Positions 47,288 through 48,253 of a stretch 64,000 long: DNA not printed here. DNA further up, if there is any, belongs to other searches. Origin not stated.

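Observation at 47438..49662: RNA repair module: small RNA ligase plus polynucleotide kinase/phosphatase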

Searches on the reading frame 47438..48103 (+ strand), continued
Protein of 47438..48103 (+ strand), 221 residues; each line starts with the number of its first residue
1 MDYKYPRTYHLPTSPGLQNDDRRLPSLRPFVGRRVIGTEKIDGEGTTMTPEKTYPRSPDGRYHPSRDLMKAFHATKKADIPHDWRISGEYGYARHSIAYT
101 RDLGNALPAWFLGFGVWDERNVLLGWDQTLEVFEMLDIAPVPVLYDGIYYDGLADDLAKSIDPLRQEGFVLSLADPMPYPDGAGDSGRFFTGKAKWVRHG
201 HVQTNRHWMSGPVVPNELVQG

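Call 18: find_encoding_contigs(protein=P0002, flank=10000, max_places=3)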
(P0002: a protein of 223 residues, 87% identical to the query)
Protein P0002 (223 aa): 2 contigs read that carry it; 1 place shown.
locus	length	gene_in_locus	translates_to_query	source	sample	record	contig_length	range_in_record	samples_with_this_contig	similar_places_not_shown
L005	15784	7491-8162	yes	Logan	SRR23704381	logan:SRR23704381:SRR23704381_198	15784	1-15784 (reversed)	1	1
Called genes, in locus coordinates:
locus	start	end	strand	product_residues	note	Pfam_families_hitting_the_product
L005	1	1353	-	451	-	?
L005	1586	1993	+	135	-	PF20274:cREC_REC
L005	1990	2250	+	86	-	-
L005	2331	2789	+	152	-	-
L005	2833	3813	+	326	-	-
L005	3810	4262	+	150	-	-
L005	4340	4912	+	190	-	PF13238:AAA_18 (weak)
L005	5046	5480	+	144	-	-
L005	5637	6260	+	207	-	-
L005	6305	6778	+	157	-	-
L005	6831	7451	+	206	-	-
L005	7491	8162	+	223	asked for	PF09414:RNA_ligase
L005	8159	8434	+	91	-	-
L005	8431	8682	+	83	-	-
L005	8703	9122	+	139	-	-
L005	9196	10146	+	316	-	PF25109:HAD_PNKP, PF13671:AAA_33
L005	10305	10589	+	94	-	-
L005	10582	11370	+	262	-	-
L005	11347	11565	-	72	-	-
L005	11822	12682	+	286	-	PF01145:Band_7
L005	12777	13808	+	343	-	PF01545:Cation_efflux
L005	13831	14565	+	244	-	-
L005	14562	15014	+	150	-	-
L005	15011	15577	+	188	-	-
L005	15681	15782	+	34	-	?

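Call 24: search_protein_families(library=ncbifam, proteins=[window:47438-48103:+], max_evalue=0.01)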
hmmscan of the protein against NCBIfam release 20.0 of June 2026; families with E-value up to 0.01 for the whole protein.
window:47438-48103:+ (221 aa): 0 families

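Call 25: search_solved_structures(query=A1, max_evalue=10, show_alignments=4)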
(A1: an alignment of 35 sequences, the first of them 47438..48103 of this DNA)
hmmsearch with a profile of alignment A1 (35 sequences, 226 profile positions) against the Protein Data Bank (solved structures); distinct sequences matched with E-value up to 10: 38.
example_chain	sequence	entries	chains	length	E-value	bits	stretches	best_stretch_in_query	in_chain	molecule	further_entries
7yf1_A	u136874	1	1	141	0.22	14.1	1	20-57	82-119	Fatty acid-binding protein, heart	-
6vt9_A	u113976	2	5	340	0.27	13.8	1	27-158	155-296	RNA ligase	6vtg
5b29_A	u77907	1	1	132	0.28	13.7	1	21-56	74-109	Fatty acid-binding protein, heart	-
5b28_A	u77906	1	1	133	0.29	13.7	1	21-56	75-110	Fatty acid-binding protein, heart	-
1g5w_A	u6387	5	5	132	0.29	13.7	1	21-56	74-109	FATTY ACID-BINDING PROTEIN | MUSCLE FATTY ACID BINDING PROTEIN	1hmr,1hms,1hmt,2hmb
9lvq_A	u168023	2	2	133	0.3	13.7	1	21-56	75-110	Fatty acid-binding protein, heart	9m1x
3wvm_A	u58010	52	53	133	0.3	13.7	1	21-56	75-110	Fatty acid-binding protein, heart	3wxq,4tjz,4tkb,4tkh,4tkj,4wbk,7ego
5b27_A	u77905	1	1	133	0.3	13.6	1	21-56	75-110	Fatty acid-binding protein, heart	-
7v2g_A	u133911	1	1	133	0.3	13.6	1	21-56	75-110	Fatty acid-binding protein, heart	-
5ce4_A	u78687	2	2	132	0.3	13.6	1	21-56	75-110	Fatty acid-binding protein, heart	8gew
5hz9_A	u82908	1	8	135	0.3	13.6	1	21-56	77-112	Fatty acid-binding protein, heart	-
6aq1_A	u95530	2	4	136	0.31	13.6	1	21-56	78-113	Fatty acid-binding protein, heart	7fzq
3wbg_A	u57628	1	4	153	0.36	13.4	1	21-56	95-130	Fatty acid-binding protein, heart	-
3rsw_A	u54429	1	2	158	0.38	13.3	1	21-56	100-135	Fatty acid-binding protein, heart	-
5hz8_A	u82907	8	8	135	0.48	13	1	20-55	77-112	Fatty acid-binding protein, adipocyte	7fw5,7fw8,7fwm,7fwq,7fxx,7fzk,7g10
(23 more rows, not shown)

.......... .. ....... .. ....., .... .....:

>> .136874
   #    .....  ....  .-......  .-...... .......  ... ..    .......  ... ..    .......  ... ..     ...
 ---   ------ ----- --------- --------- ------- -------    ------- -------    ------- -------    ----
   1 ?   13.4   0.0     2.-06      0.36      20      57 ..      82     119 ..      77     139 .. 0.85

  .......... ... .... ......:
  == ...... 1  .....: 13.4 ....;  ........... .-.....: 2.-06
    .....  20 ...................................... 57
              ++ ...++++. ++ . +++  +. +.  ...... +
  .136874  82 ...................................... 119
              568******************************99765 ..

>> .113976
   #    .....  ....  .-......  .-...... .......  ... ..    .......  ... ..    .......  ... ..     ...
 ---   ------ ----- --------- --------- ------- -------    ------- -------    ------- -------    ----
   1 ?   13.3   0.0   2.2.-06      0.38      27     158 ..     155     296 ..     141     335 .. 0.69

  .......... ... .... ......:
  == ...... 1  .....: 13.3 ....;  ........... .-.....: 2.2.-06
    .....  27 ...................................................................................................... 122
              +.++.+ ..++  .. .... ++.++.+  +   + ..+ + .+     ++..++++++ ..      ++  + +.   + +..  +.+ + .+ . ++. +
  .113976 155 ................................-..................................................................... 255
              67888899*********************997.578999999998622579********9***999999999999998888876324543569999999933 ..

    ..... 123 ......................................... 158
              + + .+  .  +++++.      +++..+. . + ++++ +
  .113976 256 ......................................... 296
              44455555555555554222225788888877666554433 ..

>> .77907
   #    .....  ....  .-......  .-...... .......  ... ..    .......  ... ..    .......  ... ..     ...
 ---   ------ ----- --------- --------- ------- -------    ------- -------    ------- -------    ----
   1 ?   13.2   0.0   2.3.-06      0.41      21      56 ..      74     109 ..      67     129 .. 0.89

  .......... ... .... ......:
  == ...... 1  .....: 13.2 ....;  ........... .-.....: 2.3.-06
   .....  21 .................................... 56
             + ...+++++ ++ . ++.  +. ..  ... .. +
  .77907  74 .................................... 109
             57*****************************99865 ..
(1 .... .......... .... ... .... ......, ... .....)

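Call 31: search_protein_representatives(protein=window:47438-48103:+)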
Query: 221 residues. Proteins with E-value up to 0.001 (for the whole library): 1258; up to 1e-10: 748; up to 1e-30: 118. The best 150 are listed.
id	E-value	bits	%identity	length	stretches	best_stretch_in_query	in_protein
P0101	2.7e-70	253.2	56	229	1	4-221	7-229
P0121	9.8e-54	198.9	46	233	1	4-219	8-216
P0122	1.1e-52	195.5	51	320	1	3-218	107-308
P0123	2.4e-51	191.1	50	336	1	4-218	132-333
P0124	2.4e-50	187.9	51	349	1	4-219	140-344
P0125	2.8e-50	187.6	52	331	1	4-218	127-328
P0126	5.5e-50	186.7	49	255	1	3-221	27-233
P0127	8.4e-49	182.8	49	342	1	3-218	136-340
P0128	4.6e-48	180.4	50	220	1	3-218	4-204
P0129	3.0e-45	171.1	47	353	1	4-219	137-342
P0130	8.2e-45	169.7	46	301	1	4-213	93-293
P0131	1.9e-44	168.5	43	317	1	1-218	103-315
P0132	4.3e-44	167.4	47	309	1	4-218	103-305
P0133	1.8e-43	165.3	49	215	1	3-218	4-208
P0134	4.2e-43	164.1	46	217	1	4-220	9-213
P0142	5.8e-41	157.1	45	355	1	3-219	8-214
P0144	2.5e-40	155.0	48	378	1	4-218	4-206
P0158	1.3e-37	146.2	47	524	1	3-218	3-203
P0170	5.2e-36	140.9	46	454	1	4-218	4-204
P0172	1.5e-35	139.4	45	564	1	3-218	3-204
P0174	1.7e-35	139.2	43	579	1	3-218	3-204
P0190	4.0e-34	134.7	46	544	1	4-218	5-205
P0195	1.3e-33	133.0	46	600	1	4-218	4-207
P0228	5.4e-31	124.5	44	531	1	4-218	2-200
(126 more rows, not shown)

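Call 32: search_protein_families(library=pfam, proteins=[P0158, P0172, P0174, P0190, P0195, P0228, P0170, P0144, P0142, P0123], max_evalue=0.001)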
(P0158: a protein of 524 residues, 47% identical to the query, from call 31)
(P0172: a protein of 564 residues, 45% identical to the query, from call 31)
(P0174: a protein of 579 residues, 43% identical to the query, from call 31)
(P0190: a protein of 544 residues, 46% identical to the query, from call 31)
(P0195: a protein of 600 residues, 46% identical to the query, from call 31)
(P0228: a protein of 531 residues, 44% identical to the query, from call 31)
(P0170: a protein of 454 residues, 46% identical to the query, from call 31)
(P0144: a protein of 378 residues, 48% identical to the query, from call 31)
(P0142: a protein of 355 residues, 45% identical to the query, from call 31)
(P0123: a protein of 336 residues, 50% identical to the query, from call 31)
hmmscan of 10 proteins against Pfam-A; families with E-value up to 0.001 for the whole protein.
P0158 (524 aa): 3 families
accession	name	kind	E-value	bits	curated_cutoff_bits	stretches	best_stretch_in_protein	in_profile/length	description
PF09414.15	RNA_ligase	-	6.2e-31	108.3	27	1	33-182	1-171/171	RNA ligase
PF13671.12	AAA_33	-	6.9e-15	56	27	1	394-504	2-136/143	AAA domain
PF13481.12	AAA_25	-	0.00032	20.8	27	1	365-411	7-53/195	AAA domain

P0172 (564 aa): 2 families
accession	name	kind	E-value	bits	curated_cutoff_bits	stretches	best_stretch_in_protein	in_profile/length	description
PF09414.15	RNA_ligase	-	7e-32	111.3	27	1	33-182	1-171/171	RNA ligase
PF13671.12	AAA_33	-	2.8e-19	70.3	27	1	424-547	3-140/143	AAA domain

P0174 (579 aa): 2 families
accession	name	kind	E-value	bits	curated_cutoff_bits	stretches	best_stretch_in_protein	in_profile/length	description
PF09414.15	RNA_ligase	-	2.4e-31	109.6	27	1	33-183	1-171/171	RNA ligase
PF13671.12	AAA_33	-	7.3e-19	68.9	27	1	413-543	1-143/143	AAA domain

P0190 (544 aa): 3 families
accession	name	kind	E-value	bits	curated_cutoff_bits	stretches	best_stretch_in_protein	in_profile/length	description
PF09414.15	RNA_ligase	-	3.6e-28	99.3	27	1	34-183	1-171/171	RNA ligase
PF13671.12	AAA_33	-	1.3e-13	51.9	27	1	408-524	1-139/143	AAA domain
PF13191.12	AAA_16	-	0.00043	21.3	32.6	1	393-426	12-44/167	AAA ATPase domain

P0195 (600 aa): 2 families
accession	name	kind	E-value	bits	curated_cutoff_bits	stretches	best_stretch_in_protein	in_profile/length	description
PF09414.15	RNA_ligase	-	1.5e-32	113.5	27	1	36-186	1-171/171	RNA ligase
PF13671.12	AAA_33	-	5.6e-19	69.3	27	1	425-552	1-143/143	AAA domain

P0228 (531 aa): 3 families
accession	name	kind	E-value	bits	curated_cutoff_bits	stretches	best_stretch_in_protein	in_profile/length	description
PF09414.15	RNA_ligase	-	2.1e-28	100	27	1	31-179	2-171/171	RNA ligase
PF13671.12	AAA_33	-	5.6e-15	56.3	27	1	394-512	1-139/143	AAA domain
PF13481.12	AAA_25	-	0.00037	20.6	27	0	372-409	14-50/195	AAA domain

P0170 (454 aa): 1 family
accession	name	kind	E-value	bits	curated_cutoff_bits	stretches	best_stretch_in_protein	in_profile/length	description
PF09414.15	RNA_ligase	-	3.2e-34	119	27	1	33-183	1-171/171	RNA ligase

P0144 (378 aa): 1 family
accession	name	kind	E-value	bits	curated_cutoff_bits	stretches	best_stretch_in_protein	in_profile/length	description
PF09414.15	RNA_ligase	-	2.6e-36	125.8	27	1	33-185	1-171/171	RNA ligase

P0142 (355 aa): 1 family
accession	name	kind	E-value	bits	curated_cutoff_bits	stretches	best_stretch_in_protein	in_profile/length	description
PF09414.15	RNA_ligase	-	4.8e-32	111.9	27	1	39-192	2-171/171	RNA ligase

P0123 (336 aa): 1 family
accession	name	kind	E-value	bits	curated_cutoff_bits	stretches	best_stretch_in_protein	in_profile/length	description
PF09414.15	RNA_ligase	-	7.8e-28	98.2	27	1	163-312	3-171/171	RNA ligase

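Call 33: predict_structure(alignment_id=A1)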
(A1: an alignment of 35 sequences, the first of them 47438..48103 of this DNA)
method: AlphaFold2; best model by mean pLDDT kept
length: 221 residues; sequences in the alignment: 35
mean_pLDDT: 89.2   pTM: 0.88
mean pLDDT of the five models: 89.2, 89.1, 88.7, 88.3, 86.6
residues with pLDDT >= 90: 140; 70-90: 63; 50-70: 18; < 50: 0
segments of 3 or more residues with pLDDT < 50: none
pLDDT, mean of each block of 10 residues (from residue 1): 87 84 91 97 92 81 79 96 95 76 91 97 98 98 98 97 93 97 82 90 68 79 56
secondary structure, 60 per line:
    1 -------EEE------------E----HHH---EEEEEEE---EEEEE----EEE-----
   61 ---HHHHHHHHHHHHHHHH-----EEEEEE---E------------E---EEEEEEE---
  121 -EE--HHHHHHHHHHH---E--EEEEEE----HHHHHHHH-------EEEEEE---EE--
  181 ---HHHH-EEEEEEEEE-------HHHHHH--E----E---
elements in order: E8-10 E34-40 E44-48 E53-55 H64-79 E85-90 E111-117 H126-136 E143-148 H153-160 E168-173 H184-187 E189-197 H205-210

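Call 36: fold_search(model_id=the predicted structure, library=pdb)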
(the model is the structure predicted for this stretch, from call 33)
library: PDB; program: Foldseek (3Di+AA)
matches with E <= 10: 284; with E <= 0.001: 31
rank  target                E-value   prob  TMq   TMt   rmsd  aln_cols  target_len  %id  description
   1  5d1o_A                3.3e-06  1.00  0.50  0.32   6.4       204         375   17  Archaeal ATP-dependent RNA ligase - form 1 (released 2016-03-09)
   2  8uce_A                5.4e-06  1.00  0.46  0.29   7.4       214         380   19  Thermophilic RNA Ligase from Palaeococcus pacificus + AMP (released 2024-02-21)
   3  5d1o_B                5.8e-06  1.00  0.50  0.32   6.6       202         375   16  Archaeal ATP-dependent RNA ligase - form 1 (released 2016-03-09)
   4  8ucf                  5.8e-06  1.00  0.46  0.28   7.2       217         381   18  Thermophilic RNA Ligase from Palaeococcus pacificus K238G (released 2024-02-21)
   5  8uce_B                6.1e-06  1.00  0.46  0.29   7.4       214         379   19  Thermophilic RNA Ligase from Palaeococcus pacificus + AMP (released 2024-02-21)
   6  8uci_B                6.1e-06  1.00  0.46  0.29   7.3       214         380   19  Thermophilic RNA Ligase from Palaeococcus pacificus K238G + AMP (released 2024-02-21)
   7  2vug_A                8.8e-06  1.00  0.50  0.32   6.2       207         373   18  The structure of an archaeal homodimeric RNA ligase (released 2008-06-03)
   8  8ucg_B                9.4e-06  1.00  0.46  0.29   7.4       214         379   19  Thermophilic RNA Ligase from Palaeococcus pacificus K92A (released 2024-02-21)
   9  8ucg_A                1.4e-05  1.00  0.46  0.28   7.4       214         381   19  Thermophilic RNA Ligase from Palaeococcus pacificus K92A (released 2024-02-21)
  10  3qwu_B                2.3e-05  1.00  0.54  0.35   5.4       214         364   14  Putative ATP-dependent DNA ligase from Aquifex aeolicus. (released 2011-03-16)
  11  8uch                  2.3e-05  1.00  0.47  0.29   7.0       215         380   17  Thermophilic RNA Ligase from Palaeococcus pacificus K92A + ATP (released 2024-02-21)
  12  6vt4                  2.5e-05  1.00  0.50  0.35   7.7       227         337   18  Naegleria gruberi RNA ligase R149A mutant apo (released 2020-04-08)
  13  6vte                  3.0e-05  1.00  0.48  0.34   8.6       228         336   15  Naegleria gruberi RNA Ligase K170M mutant with AMP and Mn (released 2020-04-08)
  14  6vtf_A                3.2e-05  1.00  0.49  0.34  10.3       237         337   16  Naegleria gruberi RNA ligase with PPi (released 2020-04-08)
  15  6vt5                  3.6e-05  1.00  0.49  0.34   8.4       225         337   16  Naegleria gruberi RNA ligase R4a K121A mutant apo (released 2020-04-08)
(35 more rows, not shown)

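Call 44: find_related_loci(query=A1, collection=genome_contigs, flank=6000)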
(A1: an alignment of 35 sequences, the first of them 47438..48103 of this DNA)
Query A1 (221 aa) in genome_contigs; peptide patterns used: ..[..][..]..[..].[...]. (x = any residue, [..] = any of these).
600 stretches matched a pattern (row limit reached: there are more); 586 encode a relative of the query (tblastn E <= 1e-3); the best 80 are kept; 80 distinct loci.
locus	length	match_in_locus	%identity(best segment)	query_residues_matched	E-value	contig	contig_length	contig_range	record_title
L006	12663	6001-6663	71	1-221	4e-108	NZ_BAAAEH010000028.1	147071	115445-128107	Sphingomonas oligophenolica strain JCM 12082 sequence28, whole genome shotgun sequence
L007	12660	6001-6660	72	2-221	2e-106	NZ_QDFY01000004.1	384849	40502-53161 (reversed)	Sphingosinicella terrae strain KCTC 52780 s.270_Contig4, whole genome shotgun sequence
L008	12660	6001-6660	72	2-221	2e-106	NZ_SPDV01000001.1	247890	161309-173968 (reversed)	Sphingomonas parva strain 17J27-24 scf7180000000312, whole genome shotgun sequence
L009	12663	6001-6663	68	1-221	2e-100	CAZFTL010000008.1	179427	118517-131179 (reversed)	MAG TPA_asm: uncultured Stakelama sp. isolate binchicken_co284_96 genome assembly, contig: NODE_143_length_179427_cov_10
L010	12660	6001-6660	76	2-221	3e-110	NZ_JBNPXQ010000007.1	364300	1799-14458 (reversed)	Sphingomonas zeicaulis strain DSM 100587 Ga0373354_07, whole genome shotgun sequence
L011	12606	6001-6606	51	4-218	1e-64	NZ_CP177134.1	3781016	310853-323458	Leptospira sp. 'Mane' chromosome 1, complete sequence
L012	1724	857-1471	49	4-220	1e-65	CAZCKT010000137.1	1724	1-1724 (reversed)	MAG TPA_asm: uncultured Candidatus Saccharibacteria bacterium isolate SRP298887_co1_119 genome assembly, contig: NODE_11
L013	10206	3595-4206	50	4-218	6e-63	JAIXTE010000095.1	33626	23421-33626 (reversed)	MAG: Burkholderiales bacterium isolate C8_MAG_00029 pond_C8_MAG_00029_000000000103, whole genome shotgun sequence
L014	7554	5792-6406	49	3-221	2e-60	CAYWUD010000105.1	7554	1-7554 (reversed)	MAG TPA_asm: uncultured Pseudomonadales bacterium isolate SRP324684_co1_35 genome assembly, contig: NODE_2091_length_755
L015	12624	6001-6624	46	1-220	3e-60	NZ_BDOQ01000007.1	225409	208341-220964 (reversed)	Novimethylophilus kurashikiensis strain La2-4, whole genome shotgun sequence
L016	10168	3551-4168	49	4-220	6e-60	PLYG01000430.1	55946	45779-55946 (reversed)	MAG: Betaproteobacteria bacterium isolate palsa_1005 73.20120700_P3D.296_contig_145972, whole genome shotgun sequence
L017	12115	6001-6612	46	3-218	9e-58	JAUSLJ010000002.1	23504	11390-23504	MAG: Agitococcus sp. isolate E19_concoct.bin.145 E19_k141_197849, whole genome shotgun sequence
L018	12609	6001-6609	46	4-219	2e-57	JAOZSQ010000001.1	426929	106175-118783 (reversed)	MAG: Thermoplasmatota archaeon isolate GMC6.metabat2.56_sub GMC6_1_length_426929_cov_16.275622, whole genome shotgun seq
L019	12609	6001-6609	50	4-220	2e-57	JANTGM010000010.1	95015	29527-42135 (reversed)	MAG: Kofleriaceae bacterium isolate bin10064 c_000000000035, whole genome shotgun sequence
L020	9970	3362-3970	45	4-218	4e-57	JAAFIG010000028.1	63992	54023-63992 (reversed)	MAG: Deinococcales bacterium isolate bin18.concoct.ball.099 WN_Deinococcales_1_scaffold_28, whole genome shotgun sequenc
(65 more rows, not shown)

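Call 45: find_related_loci(query=A1, collection=viral_contigs, flank=6000)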
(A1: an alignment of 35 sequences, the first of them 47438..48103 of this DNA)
Query A1 (221 aa) in viral_contigs; peptide patterns used: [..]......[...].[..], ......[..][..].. (x = any residue, [..] = any of these).
398 stretches matched a pattern; 372 encode a relative of the query (tblastn E <= 1e-3); the best 80 are kept; 80 distinct loci.
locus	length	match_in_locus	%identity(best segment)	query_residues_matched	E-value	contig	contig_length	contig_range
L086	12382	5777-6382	47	4-218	1e-60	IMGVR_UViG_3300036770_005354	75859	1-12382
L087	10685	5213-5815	48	4-220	3e-60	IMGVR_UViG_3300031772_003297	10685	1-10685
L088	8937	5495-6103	48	4-218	2e-59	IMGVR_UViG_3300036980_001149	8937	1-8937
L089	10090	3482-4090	48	4-218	2e-59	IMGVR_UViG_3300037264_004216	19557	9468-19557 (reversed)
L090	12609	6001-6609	47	4-218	2e-59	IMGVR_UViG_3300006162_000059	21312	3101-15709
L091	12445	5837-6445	47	4-218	2e-59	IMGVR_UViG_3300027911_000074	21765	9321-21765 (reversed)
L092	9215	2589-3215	46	3-218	9e-59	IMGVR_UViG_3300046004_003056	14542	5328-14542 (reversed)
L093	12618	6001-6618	48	4-220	2e-58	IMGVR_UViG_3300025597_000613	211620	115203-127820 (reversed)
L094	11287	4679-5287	46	4-218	1e-58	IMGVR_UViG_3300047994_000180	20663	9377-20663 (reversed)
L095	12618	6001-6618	48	4-220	2e-58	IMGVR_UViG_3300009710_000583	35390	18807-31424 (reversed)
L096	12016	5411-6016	46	4-221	2e-58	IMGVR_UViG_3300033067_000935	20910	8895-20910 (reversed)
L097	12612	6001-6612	47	4-218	3e-58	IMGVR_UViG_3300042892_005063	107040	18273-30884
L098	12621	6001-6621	46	1-218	3e-58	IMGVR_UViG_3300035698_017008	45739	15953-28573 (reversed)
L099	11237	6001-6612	47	4-218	3e-58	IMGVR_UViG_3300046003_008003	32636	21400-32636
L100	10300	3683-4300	46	1-218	7e-58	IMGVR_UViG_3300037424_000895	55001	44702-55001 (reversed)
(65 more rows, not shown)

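Call 79: search_protein_families(library=padloc, proteins=[window:47438-48103:+], max_evalue=0.01)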
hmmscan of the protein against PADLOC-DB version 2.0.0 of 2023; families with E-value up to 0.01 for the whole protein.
window:47438-48103:+ (221 aa): 0 families
